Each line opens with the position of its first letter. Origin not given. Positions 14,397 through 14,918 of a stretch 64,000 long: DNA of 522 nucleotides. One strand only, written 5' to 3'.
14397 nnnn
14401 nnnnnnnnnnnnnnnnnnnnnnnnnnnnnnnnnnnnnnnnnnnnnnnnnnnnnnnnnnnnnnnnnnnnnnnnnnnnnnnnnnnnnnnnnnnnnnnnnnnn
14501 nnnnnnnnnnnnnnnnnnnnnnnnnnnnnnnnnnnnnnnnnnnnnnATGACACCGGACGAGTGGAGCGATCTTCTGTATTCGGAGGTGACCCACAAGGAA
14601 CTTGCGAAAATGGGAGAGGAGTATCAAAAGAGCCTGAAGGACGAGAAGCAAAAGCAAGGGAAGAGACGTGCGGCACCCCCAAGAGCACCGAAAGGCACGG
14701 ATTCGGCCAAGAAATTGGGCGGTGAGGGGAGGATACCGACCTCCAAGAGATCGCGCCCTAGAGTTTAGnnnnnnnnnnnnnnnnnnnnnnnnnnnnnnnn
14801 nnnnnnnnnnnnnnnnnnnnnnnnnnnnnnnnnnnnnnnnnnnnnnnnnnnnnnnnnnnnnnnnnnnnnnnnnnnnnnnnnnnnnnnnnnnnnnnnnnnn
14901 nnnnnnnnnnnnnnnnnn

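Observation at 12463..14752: ~225-bp dispersed repeat pair flanking a zinc-ribbon + Sel1-repeat gene pair; second copy truncates a parA-like gene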

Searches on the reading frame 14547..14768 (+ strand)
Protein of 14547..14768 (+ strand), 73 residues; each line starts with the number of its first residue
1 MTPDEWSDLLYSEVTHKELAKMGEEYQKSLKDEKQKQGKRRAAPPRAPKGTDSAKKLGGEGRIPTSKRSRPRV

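Call 10: search_protein_families(library=pfam, proteins=[window:14547-14768:+], max_evalue=0.1)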
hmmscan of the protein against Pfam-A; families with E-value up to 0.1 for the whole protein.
window:14547-14768:+ (73 aa): 3 families
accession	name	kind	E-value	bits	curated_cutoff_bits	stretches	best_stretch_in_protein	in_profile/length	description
PF18386.7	ROQ_II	-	0.075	13.3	25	1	2-18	29-45/56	Roquin II domain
PF00607.25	Gag_p24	-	0.09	13.1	24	1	1-62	40-95/128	gag protein p24 N-terminal domain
PF08492.17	SRP72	-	0.092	13.5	25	0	25-69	10-54/58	SRP72 RNA-binding domain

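Call 11: find_homologous_proteins(query=window:14547-14768:+, max_evalue=0.01)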
Query window:14547-14768:+ (73 aa): 1 proteins with E <= 0.01 among 1 candidates.
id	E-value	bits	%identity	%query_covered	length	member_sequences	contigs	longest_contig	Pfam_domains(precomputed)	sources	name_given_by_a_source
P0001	6.4e-29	117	83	96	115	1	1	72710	-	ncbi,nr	ncbi:MAG: hypothetical protein NTX71_11490 [Candidatus Aureabacteria bacterium]|nr:hypothetical prot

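Call 15: find_encoding_contigs(protein=P0001, flank=10000, max_places=10)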
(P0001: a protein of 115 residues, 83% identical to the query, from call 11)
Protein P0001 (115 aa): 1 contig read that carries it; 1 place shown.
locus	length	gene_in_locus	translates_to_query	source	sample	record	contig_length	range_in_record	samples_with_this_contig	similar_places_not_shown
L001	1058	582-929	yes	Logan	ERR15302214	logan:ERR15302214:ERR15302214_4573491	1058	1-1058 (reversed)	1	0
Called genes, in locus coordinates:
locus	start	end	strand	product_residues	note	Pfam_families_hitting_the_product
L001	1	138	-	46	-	?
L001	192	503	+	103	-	PF01541:GIY-YIG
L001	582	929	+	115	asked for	-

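Call 17: find_related_loci(query=A2, collection=genome_contigs, flank=10000)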
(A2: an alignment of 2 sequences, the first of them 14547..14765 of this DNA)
Query A2 (73 aa) in genome_contigs; peptide patterns used: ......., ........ (x = any residue, [..] = any of these).
135 stretches matched a pattern, but none encodes a relative of the query by tblastn (E <= 1e-3).

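Call 18: find_related_loci(query=A2, collection=metagenome_contigs, flank=10000)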
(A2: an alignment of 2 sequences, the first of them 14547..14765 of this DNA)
Query A2 (73 aa) in metagenome_contigs; peptide patterns used: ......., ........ (x = any residue, [..] = any of these).
196 stretches matched a pattern, but none encodes a relative of the query by tblastn (E <= 1e-3).

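Call 28: find_encoding_contigs(protein=window:14547-14768:+, flank=10000, max_places=10)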
Protein window:14547-14768:+ (73 aa): no gene with exactly this product is on record in the collection.

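Call 35: search_protein_families(library=phrogs, proteins=[window:14547-14768:+], max_evalue=0.1)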
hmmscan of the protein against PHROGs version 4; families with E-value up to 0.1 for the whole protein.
window:14547-14768:+ (73 aa): 1 family
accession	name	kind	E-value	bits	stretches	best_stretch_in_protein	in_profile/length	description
phrog_5862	-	unknown function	0.025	15.7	1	16-47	24-55/81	-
